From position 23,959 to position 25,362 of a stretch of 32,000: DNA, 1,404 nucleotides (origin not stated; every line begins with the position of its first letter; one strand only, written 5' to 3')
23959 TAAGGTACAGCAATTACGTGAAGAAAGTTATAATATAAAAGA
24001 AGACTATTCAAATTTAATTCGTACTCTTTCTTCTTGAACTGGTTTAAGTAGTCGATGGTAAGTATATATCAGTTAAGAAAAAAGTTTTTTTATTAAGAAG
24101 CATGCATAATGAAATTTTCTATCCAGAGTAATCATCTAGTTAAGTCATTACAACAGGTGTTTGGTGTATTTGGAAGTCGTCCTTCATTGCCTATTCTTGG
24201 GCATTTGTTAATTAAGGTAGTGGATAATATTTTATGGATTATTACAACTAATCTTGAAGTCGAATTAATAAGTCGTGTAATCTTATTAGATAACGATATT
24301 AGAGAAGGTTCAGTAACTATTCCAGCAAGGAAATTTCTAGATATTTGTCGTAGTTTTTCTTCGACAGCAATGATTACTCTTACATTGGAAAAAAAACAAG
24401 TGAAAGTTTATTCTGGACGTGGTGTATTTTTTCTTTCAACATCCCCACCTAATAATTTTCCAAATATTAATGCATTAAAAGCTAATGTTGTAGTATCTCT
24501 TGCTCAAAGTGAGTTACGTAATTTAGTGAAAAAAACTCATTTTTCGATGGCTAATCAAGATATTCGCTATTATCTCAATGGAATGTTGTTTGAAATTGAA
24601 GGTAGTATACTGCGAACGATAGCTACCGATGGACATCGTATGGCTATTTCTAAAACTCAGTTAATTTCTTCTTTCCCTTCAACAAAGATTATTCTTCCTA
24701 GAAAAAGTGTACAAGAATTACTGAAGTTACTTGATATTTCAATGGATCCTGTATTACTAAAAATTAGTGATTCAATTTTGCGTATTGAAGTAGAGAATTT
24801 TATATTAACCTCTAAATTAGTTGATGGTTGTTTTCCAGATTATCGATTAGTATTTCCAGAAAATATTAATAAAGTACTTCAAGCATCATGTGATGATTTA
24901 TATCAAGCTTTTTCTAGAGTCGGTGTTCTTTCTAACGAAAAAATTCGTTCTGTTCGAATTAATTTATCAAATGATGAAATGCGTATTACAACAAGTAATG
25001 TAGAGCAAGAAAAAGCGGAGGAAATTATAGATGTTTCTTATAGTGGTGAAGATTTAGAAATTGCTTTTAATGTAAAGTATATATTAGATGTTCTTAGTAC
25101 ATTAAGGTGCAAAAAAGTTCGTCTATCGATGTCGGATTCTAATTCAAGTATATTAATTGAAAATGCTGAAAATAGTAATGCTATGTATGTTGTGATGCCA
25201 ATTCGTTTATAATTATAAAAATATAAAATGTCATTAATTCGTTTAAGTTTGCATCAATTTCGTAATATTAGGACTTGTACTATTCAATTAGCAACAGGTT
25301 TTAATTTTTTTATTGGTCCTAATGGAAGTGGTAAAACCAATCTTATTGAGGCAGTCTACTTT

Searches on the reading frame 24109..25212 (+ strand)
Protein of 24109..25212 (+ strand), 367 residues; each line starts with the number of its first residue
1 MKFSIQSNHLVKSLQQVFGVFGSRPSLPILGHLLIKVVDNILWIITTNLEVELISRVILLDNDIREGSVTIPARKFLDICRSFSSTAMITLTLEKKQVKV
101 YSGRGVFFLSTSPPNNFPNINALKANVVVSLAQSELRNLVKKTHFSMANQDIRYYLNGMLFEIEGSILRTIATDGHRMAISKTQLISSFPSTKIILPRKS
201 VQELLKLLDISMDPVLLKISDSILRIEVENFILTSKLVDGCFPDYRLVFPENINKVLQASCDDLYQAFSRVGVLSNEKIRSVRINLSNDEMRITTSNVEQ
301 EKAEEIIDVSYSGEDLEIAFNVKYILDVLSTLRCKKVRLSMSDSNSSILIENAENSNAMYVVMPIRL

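Call 25: find_encoding_contigs(protein=window:24109-25212:+, flank=10000, max_places=10)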
Protein window:24109-25212:+ (367 aa): 1 contig read that carries it; 1 place shown.
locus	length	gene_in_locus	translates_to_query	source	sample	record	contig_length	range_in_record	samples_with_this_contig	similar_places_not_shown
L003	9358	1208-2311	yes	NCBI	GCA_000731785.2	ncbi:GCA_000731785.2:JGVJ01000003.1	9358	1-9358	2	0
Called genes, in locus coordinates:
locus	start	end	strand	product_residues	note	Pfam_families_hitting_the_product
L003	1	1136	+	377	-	PF00308:Bac_DnaA, PF01695:IstB_IS21, PF00004:AAA (weak), PF22688:Hda_lid (faint), PF08299:Bac_DnaA_C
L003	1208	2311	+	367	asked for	PF00712:DNA_pol3_beta, PF02767:DNA_pol3_beta_2, PF02768:DNA_pol3_beta_3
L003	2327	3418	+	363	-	PF02463:SMC_N, PF13175:AAA_15, PF13476:AAA_23, PF13304:AAA_21 (weak)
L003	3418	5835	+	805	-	PF02518:HATPase_c, PF00204:DNA_gyraseB, PF01751:Toprim, PF21249:GyrB_hook, PF18053:GyrB_insert, PF00986:DNA_gyraseB_C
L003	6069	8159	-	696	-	PF02092:tRNA_synt_2f, PF05746:DALR_1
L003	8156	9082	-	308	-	PF02091:tRNA-synt_2e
